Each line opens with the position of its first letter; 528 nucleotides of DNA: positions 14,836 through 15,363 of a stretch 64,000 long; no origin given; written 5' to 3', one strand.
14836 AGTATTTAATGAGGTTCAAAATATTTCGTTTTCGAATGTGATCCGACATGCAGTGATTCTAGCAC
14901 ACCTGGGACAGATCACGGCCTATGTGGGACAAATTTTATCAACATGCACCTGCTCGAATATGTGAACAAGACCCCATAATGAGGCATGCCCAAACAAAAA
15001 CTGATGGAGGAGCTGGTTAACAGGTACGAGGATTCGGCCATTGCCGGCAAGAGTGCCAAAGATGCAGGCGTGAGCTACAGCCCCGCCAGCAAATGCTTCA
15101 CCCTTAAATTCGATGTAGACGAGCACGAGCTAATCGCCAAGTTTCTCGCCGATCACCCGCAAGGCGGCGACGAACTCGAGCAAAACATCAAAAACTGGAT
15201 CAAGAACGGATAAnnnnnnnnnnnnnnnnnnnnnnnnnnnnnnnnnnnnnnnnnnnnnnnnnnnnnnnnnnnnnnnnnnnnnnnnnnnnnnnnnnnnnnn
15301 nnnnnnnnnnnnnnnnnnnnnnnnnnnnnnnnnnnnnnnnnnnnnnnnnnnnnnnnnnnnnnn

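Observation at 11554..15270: Low-GC island encoding a translationally coupled AAA+ ATPase and S8 subtilase, resembling the IetAS defense architecture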

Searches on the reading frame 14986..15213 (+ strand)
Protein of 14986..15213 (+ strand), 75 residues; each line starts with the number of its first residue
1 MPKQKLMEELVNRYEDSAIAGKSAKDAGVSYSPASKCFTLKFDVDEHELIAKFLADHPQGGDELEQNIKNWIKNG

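Call 3: search_protein_families(library=pfam, proteins=[window:14986-15213:+], max_evalue=0.01)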
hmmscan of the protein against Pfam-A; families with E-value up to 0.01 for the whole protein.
window:14986-15213:+ (75 aa): 0 families

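Call 4: search_protein_families(library=padloc, proteins=[window:14986-15213:+], max_evalue=0.01)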
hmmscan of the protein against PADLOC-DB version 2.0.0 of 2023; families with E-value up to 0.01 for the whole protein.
window:14986-15213:+ (75 aa): 0 families

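Call 6: search_protein_families(library=ncbifam, proteins=[window:14986-15213:+], max_evalue=0.01)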
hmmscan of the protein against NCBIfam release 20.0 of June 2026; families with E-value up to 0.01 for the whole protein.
window:14986-15213:+ (75 aa): 0 families

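Call 36: find_encoding_contigs(protein=window:14986-15213:+, flank=8000, max_places=10)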
Protein window:14986-15213:+ (75 aa): 19 contigs read that carry it; 10 places shown.
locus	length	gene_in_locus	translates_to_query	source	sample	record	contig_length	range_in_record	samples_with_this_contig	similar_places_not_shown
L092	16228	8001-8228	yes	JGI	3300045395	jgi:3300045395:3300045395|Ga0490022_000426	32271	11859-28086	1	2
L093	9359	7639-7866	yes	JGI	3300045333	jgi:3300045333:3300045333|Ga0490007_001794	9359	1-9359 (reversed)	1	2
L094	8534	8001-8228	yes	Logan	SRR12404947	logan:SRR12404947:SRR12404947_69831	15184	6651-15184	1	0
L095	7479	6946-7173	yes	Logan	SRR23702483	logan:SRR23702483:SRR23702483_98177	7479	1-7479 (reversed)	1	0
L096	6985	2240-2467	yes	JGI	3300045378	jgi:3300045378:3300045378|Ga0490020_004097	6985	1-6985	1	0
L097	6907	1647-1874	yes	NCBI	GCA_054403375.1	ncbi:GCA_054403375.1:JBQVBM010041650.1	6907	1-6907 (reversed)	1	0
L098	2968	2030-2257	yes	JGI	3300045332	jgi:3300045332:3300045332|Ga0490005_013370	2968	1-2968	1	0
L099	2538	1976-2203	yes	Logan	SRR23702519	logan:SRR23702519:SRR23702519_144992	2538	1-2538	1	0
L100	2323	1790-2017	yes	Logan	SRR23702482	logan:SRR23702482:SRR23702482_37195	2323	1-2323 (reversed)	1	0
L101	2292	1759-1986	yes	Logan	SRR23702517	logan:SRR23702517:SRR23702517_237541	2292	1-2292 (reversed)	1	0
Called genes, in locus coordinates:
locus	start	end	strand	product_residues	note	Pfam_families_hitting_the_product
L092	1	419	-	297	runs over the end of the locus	-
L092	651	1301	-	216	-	-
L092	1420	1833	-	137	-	-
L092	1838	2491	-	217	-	PF00173:Cyt-b5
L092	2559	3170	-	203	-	PF06094:GGACT, PF13772:AIG2_2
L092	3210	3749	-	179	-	PF23477:zf_Tbcl_2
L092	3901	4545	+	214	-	-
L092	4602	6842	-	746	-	PF00082:Peptidase_S8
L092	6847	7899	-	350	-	PF07728:AAA_5 (faint), PF00004:AAA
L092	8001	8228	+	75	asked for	-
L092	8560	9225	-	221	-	-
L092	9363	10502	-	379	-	PF14790:THDPS_N, PF14789:THDPS_M (weak), PF14602:Hexapep_2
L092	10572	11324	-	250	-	PF00175:NAD_binding_1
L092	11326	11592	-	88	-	-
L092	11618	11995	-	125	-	PF00903:Glyoxalase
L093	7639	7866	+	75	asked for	-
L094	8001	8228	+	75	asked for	-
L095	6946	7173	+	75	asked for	-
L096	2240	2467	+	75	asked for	-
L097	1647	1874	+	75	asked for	-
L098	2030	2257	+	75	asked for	-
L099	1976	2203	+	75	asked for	-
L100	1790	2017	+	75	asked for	-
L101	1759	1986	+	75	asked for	-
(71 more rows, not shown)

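Call 69: search_protein_families(library=pfam, proteins=[window:14986-15210:+], max_evalue=10)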
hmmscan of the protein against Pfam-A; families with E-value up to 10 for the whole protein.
seq(75 aa): 0 families

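Call 77: search_protein_families(library=phrogs, proteins=[window:14986-15213:+], max_evalue=0.01)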
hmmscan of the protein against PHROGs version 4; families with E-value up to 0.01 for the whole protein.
window:14986-15213:+ (75 aa): 0 families

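Call 83: find_homologous_proteins(query=window:14986-15213:+, max_evalue=0.001)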
Query window:14986-15213:+ (75 aa): 14 proteins with E <= 0.001 among 14 candidates.
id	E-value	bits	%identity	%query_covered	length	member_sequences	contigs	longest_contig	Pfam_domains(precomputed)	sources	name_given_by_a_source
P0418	3.9e-43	162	100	100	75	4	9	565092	-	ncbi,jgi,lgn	jgi:hypothetical protein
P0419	2.3e-39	150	91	100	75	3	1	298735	-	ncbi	-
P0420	8.3e-33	129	82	97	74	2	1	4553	-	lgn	-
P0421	7.0e-32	126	89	88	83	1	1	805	-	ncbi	-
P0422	2.4e-31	125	83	100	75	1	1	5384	-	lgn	-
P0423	8.5e-30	120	80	99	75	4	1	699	-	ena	-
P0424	1.8e-29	119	79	97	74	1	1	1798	-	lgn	-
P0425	5.9e-28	114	79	100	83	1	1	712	-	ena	-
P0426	2.8e-27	112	73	100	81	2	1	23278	-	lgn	-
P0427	2.7e-26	109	73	97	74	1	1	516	-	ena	-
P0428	6.4e-25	104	71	100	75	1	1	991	-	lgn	-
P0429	3.1e-21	93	68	92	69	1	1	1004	-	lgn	-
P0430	3.7e-21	92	63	97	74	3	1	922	-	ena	-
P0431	4.5e-21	92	66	91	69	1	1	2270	-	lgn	-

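Call 84: find_encoding_contigs(protein=P0419, flank=7000, max_places=3)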
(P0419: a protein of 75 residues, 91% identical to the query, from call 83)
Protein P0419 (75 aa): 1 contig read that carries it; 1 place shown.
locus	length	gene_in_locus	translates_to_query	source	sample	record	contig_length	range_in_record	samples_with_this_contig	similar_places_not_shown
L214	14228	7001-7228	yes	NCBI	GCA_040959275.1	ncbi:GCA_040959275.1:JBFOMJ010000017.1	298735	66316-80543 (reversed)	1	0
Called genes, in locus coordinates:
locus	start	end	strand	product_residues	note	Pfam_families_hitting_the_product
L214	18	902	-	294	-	-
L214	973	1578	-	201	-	-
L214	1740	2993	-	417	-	PF05221:AdoHcyase, PF00670:AdoHcyase_NAD, PF02826:2-Hacid_dh_C (weak), PF07991:KARI_N (weak)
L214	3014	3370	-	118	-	-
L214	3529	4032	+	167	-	-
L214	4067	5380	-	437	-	PF07690:MFS_1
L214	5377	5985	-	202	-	PF06094:GGACT, PF13772:AIG2_2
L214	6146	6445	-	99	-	-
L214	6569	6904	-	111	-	-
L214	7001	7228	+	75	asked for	-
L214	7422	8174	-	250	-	PF00175:NAD_binding_1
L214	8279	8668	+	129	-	-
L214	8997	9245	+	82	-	-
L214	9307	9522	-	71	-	-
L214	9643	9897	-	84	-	-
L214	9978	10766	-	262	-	PF13644:DKNYY (weak)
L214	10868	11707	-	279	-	-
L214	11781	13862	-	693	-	PF05231:MASE1, PF00512:HisKA, PF02518:HATPase_c, PF13589:HATPase_c_3 (weak), PF00072:Response_reg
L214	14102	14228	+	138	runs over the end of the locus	-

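Call 85: find_encoding_contigs(protein=P0426, flank=7000, max_places=3)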
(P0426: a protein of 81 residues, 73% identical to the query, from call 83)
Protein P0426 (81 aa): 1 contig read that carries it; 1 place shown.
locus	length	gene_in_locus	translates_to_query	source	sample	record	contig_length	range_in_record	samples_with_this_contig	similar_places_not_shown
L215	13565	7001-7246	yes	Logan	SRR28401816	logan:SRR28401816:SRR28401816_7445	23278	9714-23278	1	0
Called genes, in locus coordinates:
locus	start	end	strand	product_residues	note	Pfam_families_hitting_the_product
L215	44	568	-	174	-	PF00196:GerE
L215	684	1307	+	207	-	-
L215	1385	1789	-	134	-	-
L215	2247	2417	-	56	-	-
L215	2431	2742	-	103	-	-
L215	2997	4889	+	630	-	PF00664:ABC_membrane, PF00005:ABC_tran, PF02463:SMC_N (weak)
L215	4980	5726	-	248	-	PF00175:NAD_binding_1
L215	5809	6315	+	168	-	PF15956:DUF4760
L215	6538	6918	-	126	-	PF00903:Glyoxalase, PF22677:Ble-like_N (faint)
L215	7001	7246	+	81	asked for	-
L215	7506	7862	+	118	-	-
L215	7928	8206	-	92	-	-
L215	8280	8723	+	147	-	-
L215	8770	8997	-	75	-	-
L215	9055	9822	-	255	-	PF13644:DKNYY (weak)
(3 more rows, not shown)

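Call 86: find_encoding_contigs(protein=P0422, flank=7000, max_places=3)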
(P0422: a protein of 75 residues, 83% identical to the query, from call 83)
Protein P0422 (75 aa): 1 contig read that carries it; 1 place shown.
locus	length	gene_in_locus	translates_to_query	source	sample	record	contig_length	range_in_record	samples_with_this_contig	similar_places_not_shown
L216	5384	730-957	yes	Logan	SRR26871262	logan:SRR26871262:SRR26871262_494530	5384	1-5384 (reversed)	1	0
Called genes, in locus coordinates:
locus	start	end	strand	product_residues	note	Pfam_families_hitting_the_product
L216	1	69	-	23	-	?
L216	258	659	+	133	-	-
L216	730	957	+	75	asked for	-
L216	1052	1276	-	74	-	-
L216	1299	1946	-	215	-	-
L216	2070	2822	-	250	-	PF00175:NAD_binding_1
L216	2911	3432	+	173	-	PF15956:DUF4760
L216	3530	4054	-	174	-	PF23477:zf_Tbcl_2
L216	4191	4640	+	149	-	-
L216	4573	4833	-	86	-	-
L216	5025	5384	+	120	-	?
